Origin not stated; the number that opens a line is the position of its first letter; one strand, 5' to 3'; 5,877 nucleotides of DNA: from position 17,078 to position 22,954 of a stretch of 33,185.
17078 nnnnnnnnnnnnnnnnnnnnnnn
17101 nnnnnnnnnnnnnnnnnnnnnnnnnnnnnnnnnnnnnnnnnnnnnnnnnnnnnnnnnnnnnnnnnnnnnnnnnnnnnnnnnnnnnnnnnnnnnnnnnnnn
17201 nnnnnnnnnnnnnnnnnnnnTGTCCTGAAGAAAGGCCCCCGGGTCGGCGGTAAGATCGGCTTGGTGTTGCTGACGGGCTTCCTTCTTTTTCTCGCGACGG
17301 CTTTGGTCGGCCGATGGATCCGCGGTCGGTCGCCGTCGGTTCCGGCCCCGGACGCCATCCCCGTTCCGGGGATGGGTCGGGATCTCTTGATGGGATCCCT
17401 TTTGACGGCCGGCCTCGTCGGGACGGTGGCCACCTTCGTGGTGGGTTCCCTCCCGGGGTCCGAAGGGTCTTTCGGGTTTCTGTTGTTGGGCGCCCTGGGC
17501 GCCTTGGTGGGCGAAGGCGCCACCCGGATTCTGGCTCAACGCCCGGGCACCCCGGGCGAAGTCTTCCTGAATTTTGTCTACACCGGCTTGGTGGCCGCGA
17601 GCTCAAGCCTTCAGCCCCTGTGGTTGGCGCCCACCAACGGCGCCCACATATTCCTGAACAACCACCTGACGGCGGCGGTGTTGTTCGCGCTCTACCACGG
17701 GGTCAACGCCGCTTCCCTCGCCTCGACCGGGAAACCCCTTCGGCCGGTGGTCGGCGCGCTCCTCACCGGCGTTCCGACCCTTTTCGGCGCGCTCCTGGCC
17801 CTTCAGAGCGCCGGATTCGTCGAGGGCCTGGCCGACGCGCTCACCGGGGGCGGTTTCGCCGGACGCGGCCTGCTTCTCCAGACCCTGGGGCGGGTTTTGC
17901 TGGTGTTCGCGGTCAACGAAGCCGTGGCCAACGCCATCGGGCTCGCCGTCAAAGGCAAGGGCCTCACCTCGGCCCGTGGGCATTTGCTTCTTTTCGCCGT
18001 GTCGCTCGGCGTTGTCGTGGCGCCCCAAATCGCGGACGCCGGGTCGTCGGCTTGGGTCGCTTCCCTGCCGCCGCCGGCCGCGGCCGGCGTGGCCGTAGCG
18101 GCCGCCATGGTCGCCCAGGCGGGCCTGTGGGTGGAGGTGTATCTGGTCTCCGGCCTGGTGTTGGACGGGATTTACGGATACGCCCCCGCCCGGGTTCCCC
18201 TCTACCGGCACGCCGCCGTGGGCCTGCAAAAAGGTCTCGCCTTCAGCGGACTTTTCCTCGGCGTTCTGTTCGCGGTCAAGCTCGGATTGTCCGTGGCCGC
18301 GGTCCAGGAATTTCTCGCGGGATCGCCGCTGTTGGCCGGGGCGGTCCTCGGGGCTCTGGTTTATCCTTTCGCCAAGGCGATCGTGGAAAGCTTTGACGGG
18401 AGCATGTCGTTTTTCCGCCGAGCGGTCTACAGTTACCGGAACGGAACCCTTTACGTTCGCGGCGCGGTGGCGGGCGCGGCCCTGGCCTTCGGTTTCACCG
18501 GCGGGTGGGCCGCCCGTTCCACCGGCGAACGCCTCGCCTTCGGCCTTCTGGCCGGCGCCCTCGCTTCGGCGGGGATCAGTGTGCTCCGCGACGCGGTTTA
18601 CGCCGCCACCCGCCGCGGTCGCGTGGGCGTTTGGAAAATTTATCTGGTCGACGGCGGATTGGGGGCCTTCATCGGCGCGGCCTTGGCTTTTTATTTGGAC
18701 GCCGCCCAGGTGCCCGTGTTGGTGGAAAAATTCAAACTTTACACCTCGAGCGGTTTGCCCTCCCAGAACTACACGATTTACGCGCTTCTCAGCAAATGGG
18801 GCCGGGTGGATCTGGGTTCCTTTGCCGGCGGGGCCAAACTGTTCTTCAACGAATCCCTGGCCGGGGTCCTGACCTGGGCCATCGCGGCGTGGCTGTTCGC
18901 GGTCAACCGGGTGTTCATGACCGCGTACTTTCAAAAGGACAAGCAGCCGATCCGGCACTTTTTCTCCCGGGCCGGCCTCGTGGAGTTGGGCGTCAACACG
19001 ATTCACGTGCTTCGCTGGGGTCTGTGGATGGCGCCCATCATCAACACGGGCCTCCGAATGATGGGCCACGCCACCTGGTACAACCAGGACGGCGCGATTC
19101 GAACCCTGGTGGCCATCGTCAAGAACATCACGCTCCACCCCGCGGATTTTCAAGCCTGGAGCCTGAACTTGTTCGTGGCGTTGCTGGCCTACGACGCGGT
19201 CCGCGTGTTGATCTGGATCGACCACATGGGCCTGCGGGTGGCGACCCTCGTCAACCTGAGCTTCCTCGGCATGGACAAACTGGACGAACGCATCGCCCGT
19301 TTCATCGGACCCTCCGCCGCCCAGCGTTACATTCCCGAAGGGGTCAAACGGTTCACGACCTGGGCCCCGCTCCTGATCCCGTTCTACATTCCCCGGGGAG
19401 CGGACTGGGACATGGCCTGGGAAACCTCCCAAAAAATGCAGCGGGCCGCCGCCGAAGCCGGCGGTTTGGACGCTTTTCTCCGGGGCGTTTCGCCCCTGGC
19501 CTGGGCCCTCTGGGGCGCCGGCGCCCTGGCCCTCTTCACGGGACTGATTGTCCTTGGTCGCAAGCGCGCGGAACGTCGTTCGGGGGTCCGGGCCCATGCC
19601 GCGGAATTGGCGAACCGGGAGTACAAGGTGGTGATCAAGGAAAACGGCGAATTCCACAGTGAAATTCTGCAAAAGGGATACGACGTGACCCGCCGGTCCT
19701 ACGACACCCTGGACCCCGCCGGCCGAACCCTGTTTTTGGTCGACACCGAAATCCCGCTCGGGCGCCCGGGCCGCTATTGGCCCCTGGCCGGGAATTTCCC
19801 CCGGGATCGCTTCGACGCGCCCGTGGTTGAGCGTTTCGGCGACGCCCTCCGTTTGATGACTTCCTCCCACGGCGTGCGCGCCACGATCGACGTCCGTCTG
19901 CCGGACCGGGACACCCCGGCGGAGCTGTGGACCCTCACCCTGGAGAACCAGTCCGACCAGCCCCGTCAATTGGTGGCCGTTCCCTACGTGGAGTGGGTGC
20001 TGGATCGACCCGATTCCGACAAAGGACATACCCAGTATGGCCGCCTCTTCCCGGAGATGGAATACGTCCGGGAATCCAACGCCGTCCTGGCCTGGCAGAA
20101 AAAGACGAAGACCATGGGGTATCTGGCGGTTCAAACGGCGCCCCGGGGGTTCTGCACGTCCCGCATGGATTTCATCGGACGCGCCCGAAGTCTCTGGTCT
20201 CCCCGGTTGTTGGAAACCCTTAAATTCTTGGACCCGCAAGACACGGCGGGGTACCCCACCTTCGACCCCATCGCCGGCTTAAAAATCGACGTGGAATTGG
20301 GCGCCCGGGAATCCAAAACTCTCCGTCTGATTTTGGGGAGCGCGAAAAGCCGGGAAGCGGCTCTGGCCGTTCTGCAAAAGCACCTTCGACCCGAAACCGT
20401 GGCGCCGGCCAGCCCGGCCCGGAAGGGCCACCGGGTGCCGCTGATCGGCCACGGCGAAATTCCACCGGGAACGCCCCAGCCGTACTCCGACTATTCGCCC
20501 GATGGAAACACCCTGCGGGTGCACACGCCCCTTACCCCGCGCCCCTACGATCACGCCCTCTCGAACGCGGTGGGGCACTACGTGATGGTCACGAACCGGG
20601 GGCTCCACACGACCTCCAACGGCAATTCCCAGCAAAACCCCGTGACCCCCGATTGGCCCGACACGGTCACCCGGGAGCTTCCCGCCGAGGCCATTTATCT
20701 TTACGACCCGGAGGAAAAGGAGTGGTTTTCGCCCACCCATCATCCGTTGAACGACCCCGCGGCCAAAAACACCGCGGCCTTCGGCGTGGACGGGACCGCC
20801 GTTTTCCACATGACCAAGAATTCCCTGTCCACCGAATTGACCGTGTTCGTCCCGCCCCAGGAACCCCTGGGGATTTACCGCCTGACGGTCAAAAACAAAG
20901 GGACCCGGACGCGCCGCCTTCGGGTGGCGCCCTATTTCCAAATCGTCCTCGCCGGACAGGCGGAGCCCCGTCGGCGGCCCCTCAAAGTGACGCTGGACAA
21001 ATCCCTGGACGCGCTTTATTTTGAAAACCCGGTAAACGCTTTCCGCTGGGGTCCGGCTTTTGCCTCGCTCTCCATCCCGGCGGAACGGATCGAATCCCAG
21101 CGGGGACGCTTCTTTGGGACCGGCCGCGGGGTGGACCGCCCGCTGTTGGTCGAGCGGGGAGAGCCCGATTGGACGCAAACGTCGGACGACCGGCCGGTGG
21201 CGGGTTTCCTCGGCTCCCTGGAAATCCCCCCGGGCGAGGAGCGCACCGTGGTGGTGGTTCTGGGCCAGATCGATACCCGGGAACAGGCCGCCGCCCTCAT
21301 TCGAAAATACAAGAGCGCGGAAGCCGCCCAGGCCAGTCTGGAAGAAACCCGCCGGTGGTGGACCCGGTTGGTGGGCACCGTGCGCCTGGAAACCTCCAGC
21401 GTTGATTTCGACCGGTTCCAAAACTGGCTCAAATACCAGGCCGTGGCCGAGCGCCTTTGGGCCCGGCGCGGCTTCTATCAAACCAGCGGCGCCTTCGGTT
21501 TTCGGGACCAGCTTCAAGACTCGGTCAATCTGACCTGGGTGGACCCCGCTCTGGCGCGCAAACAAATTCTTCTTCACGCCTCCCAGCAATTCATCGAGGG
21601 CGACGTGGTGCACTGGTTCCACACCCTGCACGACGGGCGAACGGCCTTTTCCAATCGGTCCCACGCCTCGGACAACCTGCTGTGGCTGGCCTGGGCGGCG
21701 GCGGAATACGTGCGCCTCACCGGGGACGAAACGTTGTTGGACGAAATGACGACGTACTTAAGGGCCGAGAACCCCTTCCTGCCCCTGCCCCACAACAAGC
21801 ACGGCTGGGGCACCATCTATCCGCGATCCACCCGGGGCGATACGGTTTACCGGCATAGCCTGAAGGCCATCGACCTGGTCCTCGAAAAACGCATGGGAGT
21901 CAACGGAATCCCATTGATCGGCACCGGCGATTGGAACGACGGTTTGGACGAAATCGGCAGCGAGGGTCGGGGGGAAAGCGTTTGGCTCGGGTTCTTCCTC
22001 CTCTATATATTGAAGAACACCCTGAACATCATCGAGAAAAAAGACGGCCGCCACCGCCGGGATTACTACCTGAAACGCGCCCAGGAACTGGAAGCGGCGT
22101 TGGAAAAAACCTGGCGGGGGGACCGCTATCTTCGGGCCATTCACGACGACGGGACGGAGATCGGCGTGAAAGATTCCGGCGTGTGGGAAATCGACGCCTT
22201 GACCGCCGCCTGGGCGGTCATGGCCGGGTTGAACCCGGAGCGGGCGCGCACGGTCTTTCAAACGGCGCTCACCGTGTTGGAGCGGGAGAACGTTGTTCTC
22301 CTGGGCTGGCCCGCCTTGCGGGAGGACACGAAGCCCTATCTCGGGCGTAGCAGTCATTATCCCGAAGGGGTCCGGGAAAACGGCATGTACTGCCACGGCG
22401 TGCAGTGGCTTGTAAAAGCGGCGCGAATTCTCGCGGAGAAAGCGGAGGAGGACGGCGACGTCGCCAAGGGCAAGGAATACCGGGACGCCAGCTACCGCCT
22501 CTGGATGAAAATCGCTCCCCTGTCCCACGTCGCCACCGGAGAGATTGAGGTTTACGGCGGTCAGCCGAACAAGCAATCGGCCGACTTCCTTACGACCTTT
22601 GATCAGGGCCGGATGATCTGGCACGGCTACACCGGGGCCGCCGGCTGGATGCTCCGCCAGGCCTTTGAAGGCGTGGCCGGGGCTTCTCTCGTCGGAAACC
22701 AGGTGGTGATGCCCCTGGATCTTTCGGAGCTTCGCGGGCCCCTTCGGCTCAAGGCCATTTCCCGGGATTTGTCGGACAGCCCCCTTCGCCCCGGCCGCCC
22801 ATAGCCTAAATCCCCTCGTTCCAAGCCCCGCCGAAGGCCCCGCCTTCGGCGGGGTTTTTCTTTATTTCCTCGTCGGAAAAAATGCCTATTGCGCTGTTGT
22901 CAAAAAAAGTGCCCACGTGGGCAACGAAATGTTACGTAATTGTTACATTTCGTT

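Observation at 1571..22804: A 21-kb co-directional, translationally coupled locus looks like an envelope-spanning beta-glucan (possibly beta-1,2-glucan) system built around ~15 copies of one CBM-like module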

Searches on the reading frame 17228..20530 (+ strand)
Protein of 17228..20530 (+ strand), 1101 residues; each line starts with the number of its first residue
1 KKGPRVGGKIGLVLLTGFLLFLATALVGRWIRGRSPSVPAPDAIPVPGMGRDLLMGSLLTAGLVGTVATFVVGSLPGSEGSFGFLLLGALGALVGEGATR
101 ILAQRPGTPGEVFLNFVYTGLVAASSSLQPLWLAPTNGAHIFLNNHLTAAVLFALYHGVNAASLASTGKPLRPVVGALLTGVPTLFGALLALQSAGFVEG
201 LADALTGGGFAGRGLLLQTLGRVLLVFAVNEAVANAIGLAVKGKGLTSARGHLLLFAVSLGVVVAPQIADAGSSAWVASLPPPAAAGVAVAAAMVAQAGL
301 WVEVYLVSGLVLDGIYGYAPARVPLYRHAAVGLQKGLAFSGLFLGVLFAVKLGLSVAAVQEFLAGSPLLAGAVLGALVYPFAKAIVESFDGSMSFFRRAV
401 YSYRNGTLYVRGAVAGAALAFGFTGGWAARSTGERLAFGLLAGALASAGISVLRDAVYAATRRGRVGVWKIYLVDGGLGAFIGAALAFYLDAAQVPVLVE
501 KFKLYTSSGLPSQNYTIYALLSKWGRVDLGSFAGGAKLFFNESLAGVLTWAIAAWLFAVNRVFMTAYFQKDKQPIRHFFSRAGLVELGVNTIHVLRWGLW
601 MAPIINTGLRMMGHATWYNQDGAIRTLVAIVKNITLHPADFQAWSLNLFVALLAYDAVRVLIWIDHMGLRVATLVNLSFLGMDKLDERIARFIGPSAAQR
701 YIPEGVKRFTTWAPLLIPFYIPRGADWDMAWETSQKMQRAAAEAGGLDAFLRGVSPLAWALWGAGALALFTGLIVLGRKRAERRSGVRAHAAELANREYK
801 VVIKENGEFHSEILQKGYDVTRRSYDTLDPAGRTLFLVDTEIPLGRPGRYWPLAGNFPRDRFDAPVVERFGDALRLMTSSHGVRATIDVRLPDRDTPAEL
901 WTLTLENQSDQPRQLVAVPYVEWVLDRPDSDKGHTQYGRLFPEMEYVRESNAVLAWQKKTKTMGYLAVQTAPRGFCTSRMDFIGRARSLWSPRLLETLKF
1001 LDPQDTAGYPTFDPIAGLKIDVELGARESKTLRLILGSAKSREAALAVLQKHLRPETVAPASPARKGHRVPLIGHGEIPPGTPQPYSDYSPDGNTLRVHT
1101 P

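Call 13: search_solved_structures(query=window:17228-20530:+, max_evalue=10, show_alignments=2)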
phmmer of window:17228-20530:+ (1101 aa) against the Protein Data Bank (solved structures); distinct sequences matched with E-value up to 10: 5.
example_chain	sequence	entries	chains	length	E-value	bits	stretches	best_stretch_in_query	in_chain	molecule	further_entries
8rf9_A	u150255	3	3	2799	2.6e-16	61.9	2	795-1058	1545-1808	Cyclic beta 1-2 glucan synthetase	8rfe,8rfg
8rf0_A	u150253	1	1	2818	2.6e-16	61.9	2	795-1058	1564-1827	Cyclic beta-(1,2)-glucan synthase NdvB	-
4zle_A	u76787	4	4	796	2.5e-05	25.6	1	881-1085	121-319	Putative b-glycan phosphorylase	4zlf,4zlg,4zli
8bou_A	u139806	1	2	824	0.11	13.4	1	794-943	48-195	N,N'-diacetylchitobiose phosphorylase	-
1v7v_A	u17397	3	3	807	0.49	11.3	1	824-936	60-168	chitobiose phosphorylase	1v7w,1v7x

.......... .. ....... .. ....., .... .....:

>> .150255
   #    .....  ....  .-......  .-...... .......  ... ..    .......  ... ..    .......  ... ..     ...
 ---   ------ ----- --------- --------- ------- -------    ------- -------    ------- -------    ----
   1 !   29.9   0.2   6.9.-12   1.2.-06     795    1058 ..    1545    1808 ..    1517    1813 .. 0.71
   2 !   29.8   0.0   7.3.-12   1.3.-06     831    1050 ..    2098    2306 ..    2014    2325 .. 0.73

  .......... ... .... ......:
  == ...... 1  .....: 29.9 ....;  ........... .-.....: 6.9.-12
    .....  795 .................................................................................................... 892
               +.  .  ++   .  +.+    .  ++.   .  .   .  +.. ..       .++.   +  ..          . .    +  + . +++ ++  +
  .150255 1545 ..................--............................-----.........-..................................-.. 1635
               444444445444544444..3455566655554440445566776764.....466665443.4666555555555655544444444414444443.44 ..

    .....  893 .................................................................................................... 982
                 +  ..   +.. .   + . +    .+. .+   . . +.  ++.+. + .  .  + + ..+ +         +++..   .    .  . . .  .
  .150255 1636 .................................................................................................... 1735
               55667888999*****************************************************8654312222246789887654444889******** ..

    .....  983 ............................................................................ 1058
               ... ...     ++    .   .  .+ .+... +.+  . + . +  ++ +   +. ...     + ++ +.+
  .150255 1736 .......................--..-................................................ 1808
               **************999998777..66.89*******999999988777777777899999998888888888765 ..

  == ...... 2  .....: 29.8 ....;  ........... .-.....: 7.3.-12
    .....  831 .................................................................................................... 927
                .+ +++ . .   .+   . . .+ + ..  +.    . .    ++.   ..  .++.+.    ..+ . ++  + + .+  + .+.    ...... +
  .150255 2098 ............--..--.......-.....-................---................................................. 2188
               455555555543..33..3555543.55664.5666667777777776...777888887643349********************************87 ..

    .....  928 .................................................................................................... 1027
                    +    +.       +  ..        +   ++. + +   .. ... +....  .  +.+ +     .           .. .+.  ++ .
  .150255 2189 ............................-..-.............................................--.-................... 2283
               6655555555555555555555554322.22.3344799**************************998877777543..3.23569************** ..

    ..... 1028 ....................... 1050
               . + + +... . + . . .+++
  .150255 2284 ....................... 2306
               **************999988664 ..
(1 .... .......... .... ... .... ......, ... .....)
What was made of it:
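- Tried and rejected: The PDB sequence search gave none outside the GH94 part (call 13).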

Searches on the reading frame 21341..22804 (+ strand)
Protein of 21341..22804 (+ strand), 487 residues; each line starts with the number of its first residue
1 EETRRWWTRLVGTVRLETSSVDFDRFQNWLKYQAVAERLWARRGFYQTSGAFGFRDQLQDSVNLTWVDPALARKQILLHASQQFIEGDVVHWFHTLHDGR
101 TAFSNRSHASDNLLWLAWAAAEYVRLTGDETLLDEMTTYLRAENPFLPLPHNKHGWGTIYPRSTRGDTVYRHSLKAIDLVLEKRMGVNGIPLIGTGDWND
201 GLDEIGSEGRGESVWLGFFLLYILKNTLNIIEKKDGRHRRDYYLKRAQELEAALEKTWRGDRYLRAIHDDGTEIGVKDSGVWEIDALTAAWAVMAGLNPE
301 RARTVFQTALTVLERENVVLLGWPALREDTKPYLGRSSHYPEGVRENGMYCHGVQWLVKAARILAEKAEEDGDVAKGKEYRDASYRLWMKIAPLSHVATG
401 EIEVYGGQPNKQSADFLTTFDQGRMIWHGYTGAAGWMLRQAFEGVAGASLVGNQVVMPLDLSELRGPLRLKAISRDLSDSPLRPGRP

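Call 50: search_solved_structures(query=window:21341-22804:+, max_evalue=0.00001, show_alignments=3)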
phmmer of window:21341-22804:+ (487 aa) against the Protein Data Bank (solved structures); distinct sequences matched with E-value up to 0.00001: 15.
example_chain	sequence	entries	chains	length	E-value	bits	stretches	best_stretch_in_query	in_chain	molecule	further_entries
8rf9_A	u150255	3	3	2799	4.1e-74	253.4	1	1-455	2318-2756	Cyclic beta 1-2 glucan synthetase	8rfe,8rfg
8rf0_A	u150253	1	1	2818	4.1e-74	253.4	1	1-455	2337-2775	Cyclic beta-(1,2)-glucan synthase NdvB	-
3qde_A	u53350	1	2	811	1.1e-22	83.7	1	1-364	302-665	Cellobiose phosphorylase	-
8ho7_A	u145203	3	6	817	1.2e-22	83.7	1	1-364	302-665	Cellobiose phosphorylase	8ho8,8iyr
2cqs_A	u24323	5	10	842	2.7e-22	82.4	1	4-368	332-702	Cellobiose Phosphorylase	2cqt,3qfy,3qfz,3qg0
8ho9_A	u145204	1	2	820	4.1e-22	81.9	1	1-364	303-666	Cellobiose phosphorylase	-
3rrs_A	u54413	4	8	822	5.7e-22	81.4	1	4-203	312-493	Cellobiose phosphorylase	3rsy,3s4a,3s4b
3s4c_A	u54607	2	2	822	6e-22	81.3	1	4-203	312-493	Lactose Phosphorylase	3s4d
8hob_A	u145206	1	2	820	9.6e-22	80.7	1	1-364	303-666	Cellobiose phosphorylase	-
3act_A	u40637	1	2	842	2.5e-21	79.3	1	4-368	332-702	Cellobiose Phosphorylase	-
3afj_A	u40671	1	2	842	2.6e-21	79.2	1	4-368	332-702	Cellobiose Phosphorylase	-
3acs_A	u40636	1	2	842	4.9e-21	78.3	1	4-368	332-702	Cellobiose Phosphorylase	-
4zle_A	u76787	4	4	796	9.6e-19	70.8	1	54-358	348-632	Putative b-glycan phosphorylase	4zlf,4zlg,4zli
8bou_A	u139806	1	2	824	1.7e-13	53.4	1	5-361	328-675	N,N'-diacetylchitobiose phosphorylase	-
1v7v_A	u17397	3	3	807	5.1e-09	38.7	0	168-357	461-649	chitobiose phosphorylase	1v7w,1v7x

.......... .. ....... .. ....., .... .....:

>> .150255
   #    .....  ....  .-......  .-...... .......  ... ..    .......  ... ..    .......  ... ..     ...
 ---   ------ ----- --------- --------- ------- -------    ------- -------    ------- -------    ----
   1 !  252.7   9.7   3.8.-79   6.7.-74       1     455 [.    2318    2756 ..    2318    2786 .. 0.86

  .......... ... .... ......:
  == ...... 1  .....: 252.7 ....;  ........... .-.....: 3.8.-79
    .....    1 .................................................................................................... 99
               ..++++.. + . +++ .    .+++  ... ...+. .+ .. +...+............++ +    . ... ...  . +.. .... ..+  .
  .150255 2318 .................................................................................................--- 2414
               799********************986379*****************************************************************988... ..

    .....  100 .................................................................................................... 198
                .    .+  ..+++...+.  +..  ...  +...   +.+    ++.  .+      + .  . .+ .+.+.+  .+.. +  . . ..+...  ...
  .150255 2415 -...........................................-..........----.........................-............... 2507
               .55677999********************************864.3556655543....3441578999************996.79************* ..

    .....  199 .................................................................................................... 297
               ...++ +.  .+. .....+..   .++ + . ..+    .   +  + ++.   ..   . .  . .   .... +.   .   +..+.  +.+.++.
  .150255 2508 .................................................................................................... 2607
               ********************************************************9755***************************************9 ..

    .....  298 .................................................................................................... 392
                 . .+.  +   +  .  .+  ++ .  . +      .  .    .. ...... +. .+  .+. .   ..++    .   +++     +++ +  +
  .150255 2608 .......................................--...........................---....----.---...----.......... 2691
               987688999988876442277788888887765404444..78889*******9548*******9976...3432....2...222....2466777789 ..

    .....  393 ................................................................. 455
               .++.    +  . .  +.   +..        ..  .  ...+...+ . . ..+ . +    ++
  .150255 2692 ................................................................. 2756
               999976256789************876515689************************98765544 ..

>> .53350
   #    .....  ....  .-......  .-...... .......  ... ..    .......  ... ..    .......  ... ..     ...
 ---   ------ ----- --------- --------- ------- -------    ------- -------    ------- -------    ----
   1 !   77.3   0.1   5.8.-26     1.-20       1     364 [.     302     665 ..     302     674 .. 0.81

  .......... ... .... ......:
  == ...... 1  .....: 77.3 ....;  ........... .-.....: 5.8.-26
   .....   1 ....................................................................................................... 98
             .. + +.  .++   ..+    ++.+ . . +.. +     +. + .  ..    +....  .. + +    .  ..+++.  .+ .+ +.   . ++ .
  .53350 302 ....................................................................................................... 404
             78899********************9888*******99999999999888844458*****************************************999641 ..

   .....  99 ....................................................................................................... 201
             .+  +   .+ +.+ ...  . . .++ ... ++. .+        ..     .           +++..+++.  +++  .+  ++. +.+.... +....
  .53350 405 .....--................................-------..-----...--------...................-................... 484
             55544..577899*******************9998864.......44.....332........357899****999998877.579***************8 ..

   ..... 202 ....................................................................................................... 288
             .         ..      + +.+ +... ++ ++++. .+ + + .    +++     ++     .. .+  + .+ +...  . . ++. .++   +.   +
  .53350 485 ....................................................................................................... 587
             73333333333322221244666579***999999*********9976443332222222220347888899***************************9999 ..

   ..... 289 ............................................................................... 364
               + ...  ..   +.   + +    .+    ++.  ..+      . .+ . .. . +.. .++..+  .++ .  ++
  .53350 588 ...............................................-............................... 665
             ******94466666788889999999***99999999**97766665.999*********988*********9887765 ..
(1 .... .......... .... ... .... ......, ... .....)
